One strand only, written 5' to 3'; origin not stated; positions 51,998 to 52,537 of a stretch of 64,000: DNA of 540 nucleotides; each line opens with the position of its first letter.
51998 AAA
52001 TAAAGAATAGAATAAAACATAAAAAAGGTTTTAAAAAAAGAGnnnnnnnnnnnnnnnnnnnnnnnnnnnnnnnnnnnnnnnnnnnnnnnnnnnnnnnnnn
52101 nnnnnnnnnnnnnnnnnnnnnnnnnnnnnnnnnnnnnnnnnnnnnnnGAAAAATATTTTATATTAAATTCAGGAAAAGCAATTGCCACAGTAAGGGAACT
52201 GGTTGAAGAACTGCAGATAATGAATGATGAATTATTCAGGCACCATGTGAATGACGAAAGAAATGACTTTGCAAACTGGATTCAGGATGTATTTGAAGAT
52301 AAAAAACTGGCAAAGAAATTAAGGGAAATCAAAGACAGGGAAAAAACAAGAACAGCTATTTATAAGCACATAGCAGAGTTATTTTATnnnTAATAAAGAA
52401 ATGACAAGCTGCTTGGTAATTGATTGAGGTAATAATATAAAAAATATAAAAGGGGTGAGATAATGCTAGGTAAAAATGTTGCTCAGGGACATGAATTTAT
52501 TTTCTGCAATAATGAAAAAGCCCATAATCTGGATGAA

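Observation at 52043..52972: Tandem small paralogues of unknown function inside the glycogen operon sharing a nucleotide-identical 38-mer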

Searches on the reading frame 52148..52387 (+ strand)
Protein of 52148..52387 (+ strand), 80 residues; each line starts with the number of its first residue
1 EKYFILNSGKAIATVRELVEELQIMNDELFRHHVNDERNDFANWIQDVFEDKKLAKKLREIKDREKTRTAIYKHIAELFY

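Call 22: find_homologous_proteins(query=A2, max_evalue=0.001)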
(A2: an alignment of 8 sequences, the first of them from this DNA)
Query A2 (8 sequences) (80 aa, profile of the alignment): 268 proteins with E <= 0.001 among 669 candidates; the best 120 are listed.
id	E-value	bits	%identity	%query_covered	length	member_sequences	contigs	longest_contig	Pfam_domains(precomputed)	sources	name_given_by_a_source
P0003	1.0e-29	120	53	100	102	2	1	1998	PF19027.6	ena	-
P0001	1.6e-29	119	100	100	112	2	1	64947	PF19027.6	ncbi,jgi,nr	ncbi:hypothetical protein JW949_04435 [Candidatus Woesearchaeota archaeon]|jgi:hypothetical protein|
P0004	4.4e-28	115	48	96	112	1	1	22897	-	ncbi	ncbi:MAG: hypothetical protein ABIA93_00680 [Candidatus Woesearchaeota archaeon]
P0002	8.0e-28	114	90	100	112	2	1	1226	PF19027.6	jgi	-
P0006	2.0e-27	113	47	94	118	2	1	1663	-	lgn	-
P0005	5.8e-27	111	49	93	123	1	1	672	-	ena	-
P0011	7.1e-27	111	44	94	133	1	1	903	-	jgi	jgi:hypothetical protein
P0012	9.6e-27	111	43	99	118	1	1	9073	-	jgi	jgi:hypothetical protein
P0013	1.2e-26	110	41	94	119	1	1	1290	-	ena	-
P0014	1.8e-26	110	43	100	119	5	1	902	PF19027.6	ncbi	-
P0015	3.0e-26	109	46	100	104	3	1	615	PF19027.6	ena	-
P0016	3.2e-26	109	45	94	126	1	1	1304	-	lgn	-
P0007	3.6e-26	109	45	94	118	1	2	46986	-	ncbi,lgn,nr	ncbi:hypothetical protein JXA48_04380 [Candidatus Woesearchaeota archaeon]|nr:hypothetical protein [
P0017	4.3e-26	108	44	98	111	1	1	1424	PF19027.6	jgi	-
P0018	5.7e-26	108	44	98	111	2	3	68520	PF19027.6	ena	-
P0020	1.0e-25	107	46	100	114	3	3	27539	PF19027.6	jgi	-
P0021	1.1e-25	107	44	98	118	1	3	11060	PF19027.6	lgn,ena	-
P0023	1.4e-25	107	48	94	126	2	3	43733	PF19027.6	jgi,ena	-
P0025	1.6e-25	107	41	98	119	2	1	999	PF19027.6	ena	-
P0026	2.0e-25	106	45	98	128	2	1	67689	PF19027.6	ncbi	-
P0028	2.7e-25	106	44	94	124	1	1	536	PF19027.6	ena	-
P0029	3.1e-25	106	45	95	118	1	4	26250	PF19027.6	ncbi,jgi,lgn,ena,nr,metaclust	ncbi:hypothetical protein AYK26_06535 [Euryarchaeota archaeon SM23-78]|nr:MAG: hypothetical protein 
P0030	3.3e-25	106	48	94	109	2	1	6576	PF19027.6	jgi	jgi:hypothetical protein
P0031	5.0e-25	105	47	94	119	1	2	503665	PF19027.6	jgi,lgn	jgi:hypothetical protein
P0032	6.7e-25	105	48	96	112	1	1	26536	PF19027.6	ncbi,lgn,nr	ncbi:MAG: hypothetical protein KatS3mg002_1608 [Candidatus Woesearchaeota archaeon]|nr:MAG: hypothet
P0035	1.3e-24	104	44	98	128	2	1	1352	PF19027.6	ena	-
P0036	1.5e-24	104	52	94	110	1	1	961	PF19027.6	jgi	jgi:hypothetical protein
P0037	1.7e-24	103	42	98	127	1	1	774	PF19027.6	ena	-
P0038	1.9e-24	103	45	94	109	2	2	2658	PF19027.6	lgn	-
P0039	2.0e-24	103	40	98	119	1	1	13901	PF19027.6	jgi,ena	-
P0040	2.5e-24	103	46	98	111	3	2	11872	PF19027.6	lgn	-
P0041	2.5e-24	103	51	94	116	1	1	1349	PF19027.6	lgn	-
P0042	2.9e-24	103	44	100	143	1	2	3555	PF19027.6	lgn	-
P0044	3.5e-24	102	42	98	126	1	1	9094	PF19027.6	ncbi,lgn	-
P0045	3.8e-24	102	42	98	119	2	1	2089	PF19027.6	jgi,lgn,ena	-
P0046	4.8e-24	102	44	100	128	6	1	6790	PF19027.6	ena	-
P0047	5.4e-24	102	47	96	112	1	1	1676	PF19027.6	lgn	-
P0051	6.4e-24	102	47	95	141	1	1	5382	PF19027.6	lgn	-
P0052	7.4e-24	101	45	94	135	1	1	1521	PF19027.6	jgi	jgi:hypothetical protein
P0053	7.4e-24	101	41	100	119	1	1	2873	PF19027.6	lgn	-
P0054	7.9e-24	101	44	98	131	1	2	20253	PF19027.6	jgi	jgi:hypothetical protein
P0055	1.1e-23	101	45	95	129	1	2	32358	PF19027.6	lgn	-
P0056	1.1e-23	101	51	98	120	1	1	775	PF19027.6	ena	-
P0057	1.2e-23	101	45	94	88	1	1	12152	PF19027.6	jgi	-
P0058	1.3e-23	101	45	94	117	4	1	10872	PF19027.6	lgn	-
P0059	1.3e-23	101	44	98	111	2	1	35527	PF19027.6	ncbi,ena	-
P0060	1.4e-23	100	42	98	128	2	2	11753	PF19027.6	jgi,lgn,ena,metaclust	metaclust:\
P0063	2.0e-23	100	51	94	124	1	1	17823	PF19027.6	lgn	-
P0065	2.3e-23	100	44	100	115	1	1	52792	PF19027.6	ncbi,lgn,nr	ncbi:hypothetical protein JW826_02735 [Candidatus Woesearchaeota archaeon]|nr:hypothetical protein [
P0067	3.3e-23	99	47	94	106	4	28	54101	PF19027.6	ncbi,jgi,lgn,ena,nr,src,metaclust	ncbi:TPA: hypothetical protein HA235_02000 [Candidatus Woesearchaeota archaeon]|nr:hypothetical prot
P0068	3.4e-23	99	37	98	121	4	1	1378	PF19027.6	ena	-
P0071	6.4e-23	98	45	94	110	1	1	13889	PF19027.6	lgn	-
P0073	8.7e-23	98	44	94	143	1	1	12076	PF19027.6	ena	-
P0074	8.9e-23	98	41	100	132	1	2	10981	PF19027.6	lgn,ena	-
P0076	9.4e-23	98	47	94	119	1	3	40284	PF19027.6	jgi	jgi:hypothetical protein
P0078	1.2e-22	97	47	94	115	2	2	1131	PF19027.6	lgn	-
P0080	1.3e-22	97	47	94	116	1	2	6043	PF19027.6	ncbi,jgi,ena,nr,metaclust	ncbi:TPA: hypothetical protein ENS27_14525 [bacterium]|nr:hypothetical protein [bacterium]|metaclust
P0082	1.9e-22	97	47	94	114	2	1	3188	PF19027.6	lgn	-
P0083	2.3e-22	97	47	94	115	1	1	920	PF19027.6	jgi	jgi:hypothetical protein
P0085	2.9e-22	96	44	94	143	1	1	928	PF19027.6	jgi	jgi:hypothetical protein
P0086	3.2e-22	96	45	95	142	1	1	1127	PF19027.6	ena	-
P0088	3.4e-22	96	43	96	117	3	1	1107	PF19027.6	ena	-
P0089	3.7e-22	96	46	99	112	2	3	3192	PF19027.6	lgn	-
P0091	4.0e-22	96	43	96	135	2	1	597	PF19027.6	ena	-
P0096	6.2e-22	95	49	94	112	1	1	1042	PF19027.6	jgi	jgi:hypothetical protein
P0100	8.9e-22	95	47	96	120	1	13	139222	PF19027.6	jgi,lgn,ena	jgi:hypothetical protein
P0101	9.1e-22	95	44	96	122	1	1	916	PF19027.6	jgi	jgi:hypothetical protein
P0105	2.0e-21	94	51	94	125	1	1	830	PF19027.6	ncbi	-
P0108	2.2e-21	93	46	93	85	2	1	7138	PF19027.6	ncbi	-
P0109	2.6e-21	93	49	95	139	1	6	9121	PF19027.6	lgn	-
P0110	2.7e-21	93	44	94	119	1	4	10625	PF19027.6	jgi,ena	-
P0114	4.8e-21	92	48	94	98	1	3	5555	PF19027.6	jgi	jgi:hypothetical protein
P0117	1.3e-20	91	40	94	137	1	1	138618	PF19027.6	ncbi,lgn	ncbi:MAG: DUF5752 family protein [Candidatus Woesearchaeota archaeon]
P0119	1.4e-20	91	41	99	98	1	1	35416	PF19027.6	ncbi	-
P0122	1.6e-20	91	45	95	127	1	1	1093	PF19027.6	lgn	-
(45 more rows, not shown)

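Call 27: search_solved_structures(query=A2, max_evalue=10, show_alignments=2)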
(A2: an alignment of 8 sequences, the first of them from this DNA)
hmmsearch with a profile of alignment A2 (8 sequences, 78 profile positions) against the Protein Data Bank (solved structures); distinct sequences matched with E-value up to 10: 9.
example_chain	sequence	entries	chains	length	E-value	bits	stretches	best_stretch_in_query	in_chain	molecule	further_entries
4cso_A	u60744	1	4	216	1.4e-05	28.3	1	37-65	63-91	ORFY PROTEIN, TRANSCRIPTION FACTOR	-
8v2e_C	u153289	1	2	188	0.12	15.6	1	43-76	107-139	10E8 EPITOPE SCAFFOLD B055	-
8u08_C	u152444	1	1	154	0.49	13.7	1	43-76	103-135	10E8-GT11 epitope scaffold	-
9pv4_C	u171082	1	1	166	0.51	13.6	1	42-76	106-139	10E8-GT12 immunogen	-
4ccy_A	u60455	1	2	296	0.75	13.1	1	36-51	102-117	CARBOXYLESTERASE YBFK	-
9pv3_D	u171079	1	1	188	0.76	13.1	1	42-76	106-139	10E8-GT12 immunogen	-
2r11_A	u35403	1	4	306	0.89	12.8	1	32-51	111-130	Carboxylesterase NP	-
1srv_A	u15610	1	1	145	2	11.7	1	2-26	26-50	PROTEIN (GROEL (HSP60 CLASS))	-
9f6t_A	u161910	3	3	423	3.5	10.9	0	38-55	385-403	Asgard tubulin A (AtubA) from Candidatus Lokiarchaeum ossiferum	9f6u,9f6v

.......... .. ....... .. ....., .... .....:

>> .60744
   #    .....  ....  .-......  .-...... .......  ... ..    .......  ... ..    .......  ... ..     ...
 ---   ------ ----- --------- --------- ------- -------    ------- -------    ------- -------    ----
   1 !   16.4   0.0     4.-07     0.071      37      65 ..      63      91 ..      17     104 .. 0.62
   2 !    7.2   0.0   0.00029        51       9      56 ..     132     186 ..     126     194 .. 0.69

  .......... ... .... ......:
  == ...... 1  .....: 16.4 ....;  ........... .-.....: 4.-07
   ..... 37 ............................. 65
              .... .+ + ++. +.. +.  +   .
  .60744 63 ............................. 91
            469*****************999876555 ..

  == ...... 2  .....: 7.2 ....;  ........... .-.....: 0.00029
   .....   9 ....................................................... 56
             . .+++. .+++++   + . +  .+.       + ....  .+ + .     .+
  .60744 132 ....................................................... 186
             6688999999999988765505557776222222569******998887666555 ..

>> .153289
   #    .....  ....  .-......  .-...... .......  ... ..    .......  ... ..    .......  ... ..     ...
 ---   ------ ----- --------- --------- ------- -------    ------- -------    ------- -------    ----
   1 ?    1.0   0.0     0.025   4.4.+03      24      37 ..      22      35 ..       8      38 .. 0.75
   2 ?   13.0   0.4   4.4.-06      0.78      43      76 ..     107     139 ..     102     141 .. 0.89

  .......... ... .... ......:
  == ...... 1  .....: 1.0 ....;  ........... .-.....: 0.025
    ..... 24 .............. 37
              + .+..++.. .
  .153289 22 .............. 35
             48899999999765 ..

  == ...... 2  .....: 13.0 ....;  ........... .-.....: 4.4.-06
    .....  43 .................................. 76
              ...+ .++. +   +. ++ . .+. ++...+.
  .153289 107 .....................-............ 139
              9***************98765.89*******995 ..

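Call 34: search_protein_representatives(alignment_id=A2)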
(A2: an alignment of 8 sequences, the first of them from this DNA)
Query: 8 sequences, 78 profile positions. Proteins with E-value up to 0.001 (for the whole library): 4899; up to 1e-10: 3246; up to 1e-30: 25. The best 150 are listed.
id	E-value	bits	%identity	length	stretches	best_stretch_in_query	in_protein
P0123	8.7e-40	150.7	-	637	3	3-76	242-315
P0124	1.7e-38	146.6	-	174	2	1-72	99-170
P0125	1.7e-37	143.3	-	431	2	1-72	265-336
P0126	3.3e-37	142.4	-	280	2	2-77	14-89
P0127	3.9e-37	142.2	-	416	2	2-71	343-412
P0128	1.2e-36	140.6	-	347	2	3-76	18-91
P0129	1.5e-36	140.3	-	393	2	2-74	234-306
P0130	1.5e-36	140.3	-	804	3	2-75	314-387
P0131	2.8e-36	139.5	-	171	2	3-73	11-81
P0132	3.4e-36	139.2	-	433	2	2-68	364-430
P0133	8.5e-35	134.7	-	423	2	1-71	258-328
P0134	1.0e-34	134.5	-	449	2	2-72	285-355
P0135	1.2e-34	134.2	-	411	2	3-74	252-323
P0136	1.4e-34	134.0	-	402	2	1-71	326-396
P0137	2.9e-34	133.0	-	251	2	1-72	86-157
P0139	5.2e-33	129.0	-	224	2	1-75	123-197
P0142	4.1e-32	126.1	-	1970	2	2-71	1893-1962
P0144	1.1e-31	124.8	-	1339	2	1-71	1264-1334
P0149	3.0e-30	120.1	-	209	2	1-70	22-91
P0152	1.6e-29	117.8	-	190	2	3-71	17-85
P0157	2.2e-28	114.2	-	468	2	3-72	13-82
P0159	2.5e-28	114.0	-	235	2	2-75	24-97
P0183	8.1e-24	99.5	-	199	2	4-75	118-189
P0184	8.9e-24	99.4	-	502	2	2-75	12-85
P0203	2.6e-22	94.7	-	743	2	2-71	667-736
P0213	7.4e-22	93.3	-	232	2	3-74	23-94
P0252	9.2e-21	89.7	-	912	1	2-71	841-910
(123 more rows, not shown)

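Call 35: search_protein_families(library=pfam, proteins=[P0123, P0125, P0127, P0130, P0142, P0144, P0157, P0184, P0203, P0252], max_evalue=0.001)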
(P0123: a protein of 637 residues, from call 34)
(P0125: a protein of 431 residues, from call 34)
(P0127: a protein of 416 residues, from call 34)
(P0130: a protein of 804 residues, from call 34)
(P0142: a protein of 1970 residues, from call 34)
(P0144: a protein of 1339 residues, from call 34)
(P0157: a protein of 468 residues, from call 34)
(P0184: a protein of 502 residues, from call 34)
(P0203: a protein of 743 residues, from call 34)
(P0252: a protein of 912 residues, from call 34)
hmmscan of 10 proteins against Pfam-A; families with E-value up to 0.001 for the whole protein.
P0123 (637 aa): 7 families
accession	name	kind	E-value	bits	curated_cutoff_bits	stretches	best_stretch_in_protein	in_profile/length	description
PF06745.19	ATPase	-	6e-48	163.7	26.6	1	399-633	2-230/231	KaiC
PF19027.5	DUF5752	-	1.3e-12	48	23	2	33-166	57-204/208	Family of unknown function (DUF5752)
PF13481.12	AAA_25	-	3.7e-08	33.7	27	1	406-564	23-187/195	AAA domain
PF07088.17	GvpD_P-loop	-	1.6e-06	28.6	24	1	417-589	11-172/189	GvpD gas vesicle protein, P-loop domain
PF03796.21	DnaB_C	-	1.6e-05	24.9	27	1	398-463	2-67/255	DnaB-like helicase C terminal domain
PF00437.27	T2SSE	-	0.00039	19.6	24.9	1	418-475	144-199/370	Type II/IV secretion system protein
PF13245.12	AAA_19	-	0.00043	20.9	25.1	0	417-456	12-53/134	AAA domain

P0125 (431 aa): 1 family
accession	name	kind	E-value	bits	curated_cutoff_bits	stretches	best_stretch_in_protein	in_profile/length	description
PF19027.5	DUF5752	-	5.4e-09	36.1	23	1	272-417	16-189/208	Family of unknown function (DUF5752)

P0127 (416 aa): 1 family
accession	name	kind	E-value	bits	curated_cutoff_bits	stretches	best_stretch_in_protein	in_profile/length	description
PF19027.5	DUF5752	-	3.6e-07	30.2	23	1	257-402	14-189/208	Family of unknown function (DUF5752)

P0130 (804 aa): 7 families
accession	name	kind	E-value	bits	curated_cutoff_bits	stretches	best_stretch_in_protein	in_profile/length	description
PF06745.19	ATPase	-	1.9e-45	155.4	26.6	1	567-800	3-230/231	KaiC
PF19027.5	DUF5752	-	5.1e-11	42.7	23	1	346-374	53-81/208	Family of unknown function (DUF5752)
PF13481.12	AAA_25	-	1.3e-06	28.7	27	1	576-731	26-187/195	AAA domain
PF07088.17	GvpD_P-loop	-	4.4e-06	27.1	24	1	582-756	9-172/189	GvpD gas vesicle protein, P-loop domain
PF03796.21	DnaB_C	-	2.2e-05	24.4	27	1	567-630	4-67/255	DnaB-like helicase C terminal domain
PF13245.12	AAA_19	-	0.00074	20.1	25.1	0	584-619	12-49/134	AAA domain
PF06068.19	TIP49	-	0.00095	18.9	23.8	0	545-623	16-87/347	TIP49 P-loop domain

P0142 (1970 aa): 10 families
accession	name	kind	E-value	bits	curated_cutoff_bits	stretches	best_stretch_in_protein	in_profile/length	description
PF13620.12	CarboxypepD_reg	-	6.2e-66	219.2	32.3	9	358-430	2-81/82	Carboxypeptidase regulatory-like domain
PF13715.12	CarbopepD_reg_2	-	4.7e-49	164.8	32.2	6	358-431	1-77/88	CarboxypepD_reg-like domain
PF15976.11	CooC_C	-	2.6e-09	37.5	29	0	785-823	25-63/93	CS1-pili formation C-terminal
PF01935.23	DUF87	-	4e-08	34.1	23.2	1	1338-1435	3-82/220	Helicase HerA, central domain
PF05872.18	HerA_C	-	1.2e-07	31.2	22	1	1349-1402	14-67/502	Helicase HerA-like C-terminal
PF08308.17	PEGA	-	1.2e-06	28.7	20.8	0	899-934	32-67/71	PEGA domain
PF16371.11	MetallophosN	-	2.9e-06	27.8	35.6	0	450-499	5-55/77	N terminal of Calcineurin-like phosphoesterase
PF19027.5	DUF5752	-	0.0001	22.2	23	0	1769-1799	53-83/208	Family of unknown function (DUF5752)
PF10412.15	TrwB_AAD_bind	-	0.00056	19.3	20.5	0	1356-1395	15-54/387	Type IV secretion-system coupling protein DNA-binding domain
PF12985.13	DUF3869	-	0.00065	20.3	24.5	0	525-577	7-60/85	Domain of unknown function (DUF3869)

P0144 (1339 aa): 2 families
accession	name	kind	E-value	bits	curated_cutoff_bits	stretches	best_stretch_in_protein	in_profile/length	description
PF01935.23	DUF87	-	1.1e-07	32.6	23.2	1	629-715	1-69/220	Helicase HerA, central domain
PF13620.12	CarboxypepD_reg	-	3.1e-07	31.1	32.3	1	244-316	2-82/82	Carboxypeptidase regulatory-like domain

P0157 (468 aa): 10 families
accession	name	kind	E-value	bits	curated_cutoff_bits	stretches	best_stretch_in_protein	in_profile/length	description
PF06745.19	ATPase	-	6.1e-50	170.2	26.6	1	224-457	1-230/231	KaiC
PF19027.5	DUF5752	-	1.3e-08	34.9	23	1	39-73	46-82/208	Family of unknown function (DUF5752)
PF03796.21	DnaB_C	-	7.4e-07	29.2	27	1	224-289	2-67/255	DnaB-like helicase C terminal domain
PF00154.27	RecA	-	2.4e-06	27.7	27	1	221-281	30-91/262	recA bacterial DNA recombination protein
PF13481.12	AAA_25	-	2.1e-05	24.7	27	1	229-388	20-187/195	AAA domain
PF09848.15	SLFN-g3_helicase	-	0.00017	21.4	24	1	244-288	3-49/354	Schlafen group 3, DNA/RNA helicase domain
PF24883.2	NPHP3_N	-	0.00027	21.6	24.8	0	243-284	23-64/164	Nephrocystin 3, N-terminal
PF13191.12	AAA_16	-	0.00036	21.5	32.6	0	239-270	21-52/167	AAA ATPase domain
PF00006.31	ATP-synt_ab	-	0.0005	20.2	29.5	0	227-292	1-63/213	ATP synthase alpha/beta family, nucleotide-binding domain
PF20720.3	nSTAND3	-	0.00087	19.5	27.2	0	243-282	18-58/155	Novel STAND NTPase 3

P0184 (502 aa): 1 family
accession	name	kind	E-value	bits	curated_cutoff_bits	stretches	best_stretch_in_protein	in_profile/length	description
PF19027.5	DUF5752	-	1.2e-05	25.2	23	0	133-156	55-78/208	Family of unknown function (DUF5752)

P0203 (743 aa): 1 family
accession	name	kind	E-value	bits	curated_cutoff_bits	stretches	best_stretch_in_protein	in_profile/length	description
PF19027.5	DUF5752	-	0.0003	20.7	23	0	670-726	127-189/208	Family of unknown function (DUF5752)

P0252 (912 aa): 1 family
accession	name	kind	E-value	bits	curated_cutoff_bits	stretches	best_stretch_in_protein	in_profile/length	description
PF19027.5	DUF5752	-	9.9e-05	22.2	23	1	836-898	119-187/208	Family of unknown function (DUF5752)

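Call 44: find_related_loci(query=A2, collection=genome_contigs, flank=8000)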
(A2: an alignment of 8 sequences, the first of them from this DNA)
Query A2 (80 aa) in genome_contigs; peptide patterns used: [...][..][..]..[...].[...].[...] (x = any residue, [..] = any of these).
367 stretches matched a pattern; 332 encode a relative of the query (tblastn E <= 1e-3); the best 80 are kept; 80 distinct loci.
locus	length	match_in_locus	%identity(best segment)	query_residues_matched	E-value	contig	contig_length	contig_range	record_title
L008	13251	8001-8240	90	1-80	5e-46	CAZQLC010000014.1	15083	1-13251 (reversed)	MAG TPA_asm: uncultured Methanosarcinales archaeon isolate SRP214966_co4_491 genome assembly, contig: NODE_3651_length_1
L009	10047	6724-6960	52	1-79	1e-24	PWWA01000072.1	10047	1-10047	MAG: Candidatus Woesearchaeota archaeon isolate CSSed11_337R1 CS-Sed11-C11351, whole genome shotgun sequence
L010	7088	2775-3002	50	1-76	4e-23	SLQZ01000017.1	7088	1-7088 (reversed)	MAG: Candidatus Woesearchaeota archaeon isolate CSSed165cm_557 CSSed16-5cm-48171, whole genome shotgun sequence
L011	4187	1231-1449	55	3-77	5e-23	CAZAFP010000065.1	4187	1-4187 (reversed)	MAG TPA_asm: uncultured Methanosarcinales archaeon isolate binchicken_co32_262 genome assembly, contig: NODE_39646_lengt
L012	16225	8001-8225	48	1-75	8e-23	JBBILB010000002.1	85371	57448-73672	MAG: Candidatus Woesearchaeota archaeon isolate PGS172224_bin_2 NODE_176_length_85371_cov_2.76175, whole genome shotgun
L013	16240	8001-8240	46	1-80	2e-22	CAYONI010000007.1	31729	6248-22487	MAG TPA_asm: uncultured Methanosarcinales archaeon isolate SRP191223_co1_272 genome assembly, contig: NODE_1086_length_3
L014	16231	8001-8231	50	1-80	4e-22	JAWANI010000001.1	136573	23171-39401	MAG: Candidatus Woesearchaeota archaeon isolate SRBZ-2_201901_bins_195 SRBZ-2_201901_bins_195_scaffold_1, whole genome s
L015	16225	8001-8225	53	2-77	1e-21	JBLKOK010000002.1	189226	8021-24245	MAG: Candidatus Woesearchaeota archaeon isolate MAG.257 NODE_128_length_189226_cov_13.991039, whole genome shotgun seque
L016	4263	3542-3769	50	1-76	2e-21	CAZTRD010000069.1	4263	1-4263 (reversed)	MAG TPA_asm: uncultured Candidatus Saccharibacteria bacterium isolate SRP178699_co1_515 genome assembly, contig: NODE_31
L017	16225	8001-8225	47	1-75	2e-21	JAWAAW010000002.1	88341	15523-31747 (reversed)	MAG: Candidatus Woesearchaeota archaeon isolate JZ-4_201709_bins_170 JZ-4_201709_bins_170_scaffold_2, whole genome shotg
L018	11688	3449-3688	44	1-80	3e-21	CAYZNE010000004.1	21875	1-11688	MAG TPA_asm: uncultured Methanosarcinales archaeon isolate binchicken_co243_25 genome assembly, contig: NODE_1803_length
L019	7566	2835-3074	43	1-80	3e-21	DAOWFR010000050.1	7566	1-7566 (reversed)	MAG TPA_asm: Methanobacteriota archaeon isolate CSMAG_1970 CSMAG_1970_k141_2118608_length_7566_cov_11.5507, whole genome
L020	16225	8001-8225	48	1-75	3e-21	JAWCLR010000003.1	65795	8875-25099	MAG: Candidatus Woesearchaeota archaeon isolate JZ-2_201705_bins_23 JZ-2_201705_bins_23_scaffold_3, whole genome shotgun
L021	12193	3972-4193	49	3-76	3e-21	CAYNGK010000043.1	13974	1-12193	MAG TPA_asm: uncultured Methanosarcinales archaeon isolate SRP342105_co1_174 genome assembly, contig: NODE_5907_length_1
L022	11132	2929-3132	57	1-65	3e-21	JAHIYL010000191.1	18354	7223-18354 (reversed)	MAG: Nanoarchaeota archaeon isolate Modern_marine.mb.116 Modern_marine.mb.116_k141_1630133, whole genome shotgun sequenc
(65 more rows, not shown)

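Call 54: search_protein_families(library=pfam, alignment_id=A2, max_evalue=10)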
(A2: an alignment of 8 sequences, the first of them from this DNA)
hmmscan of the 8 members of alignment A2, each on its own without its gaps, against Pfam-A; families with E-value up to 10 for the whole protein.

A. member 1, seq(80 aa): 2 families
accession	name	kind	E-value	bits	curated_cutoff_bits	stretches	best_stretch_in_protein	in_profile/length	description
PF19027.5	DUF5752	-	1.5e-06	28.1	23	1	6-70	128-198/208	Family of unknown function (DUF5752)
PF25423.1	DUF7893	-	0.029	15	27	1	33-76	23-66/90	Domain of unknown function (DUF7893)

B. families by the number of members that match (of 8 scanned): 10 families
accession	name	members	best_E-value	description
PF19027.5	DUF5752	8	1.7e-07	Family of unknown function (DUF5752)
PF12254.13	DNA_pol_alpha_N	2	0.095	DNA polymerase alpha subunit p180 N terminal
PF12812.13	PDZ_1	2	0.13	PDZ-like domain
PF19102.7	DUF5789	1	0.017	Family of unknown function (DUF5789)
PF23099.1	UTP20_C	1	0.019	Small subunit processome component 20 homolog, C-terminal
PF25423.1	DUF7893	1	0.029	Domain of unknown function (DUF7893)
PF01051.27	Rep3_N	1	0.066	Initiator Replication protein, WH1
PF23500.1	DUF7133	1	0.069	Domain of unknown function (DUF7133)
PF12354.14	Internalin_N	1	0.23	Bacterial adhesion/invasion protein N terminal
PF17436.7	DUF5415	1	0.37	Family of unknown function (DUF5415)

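Call 62: find_encoding_contigs(protein=P0149, flank=6000, max_places=3)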
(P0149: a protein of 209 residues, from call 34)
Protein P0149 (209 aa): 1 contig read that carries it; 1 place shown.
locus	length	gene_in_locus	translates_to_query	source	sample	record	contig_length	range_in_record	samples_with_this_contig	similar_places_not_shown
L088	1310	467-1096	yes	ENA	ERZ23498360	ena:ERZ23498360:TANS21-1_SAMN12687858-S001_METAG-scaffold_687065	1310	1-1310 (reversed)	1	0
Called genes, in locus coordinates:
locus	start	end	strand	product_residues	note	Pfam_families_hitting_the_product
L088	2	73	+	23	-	?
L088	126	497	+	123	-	-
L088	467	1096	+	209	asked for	PF19027:DUF5752 (faint)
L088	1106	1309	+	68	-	?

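Call 64: find_encoding_contigs(protein=P0159, flank=6000, max_places=3)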
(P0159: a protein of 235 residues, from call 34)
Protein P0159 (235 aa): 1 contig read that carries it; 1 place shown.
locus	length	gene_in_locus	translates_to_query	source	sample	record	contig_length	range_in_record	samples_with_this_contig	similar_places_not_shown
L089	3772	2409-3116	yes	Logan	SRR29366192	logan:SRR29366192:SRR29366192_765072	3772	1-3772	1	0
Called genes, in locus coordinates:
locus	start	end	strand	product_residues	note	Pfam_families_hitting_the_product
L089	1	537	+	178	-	?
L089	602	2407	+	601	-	PF05693:Glycogen_syn, PF08323:Glyco_transf_5 (weak), PF13692:Glyco_trans_1_4 (faint), PF00534:Glycos_transf_1 (weak)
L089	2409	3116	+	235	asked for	PF19027:DUF5752 (weak)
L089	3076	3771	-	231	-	?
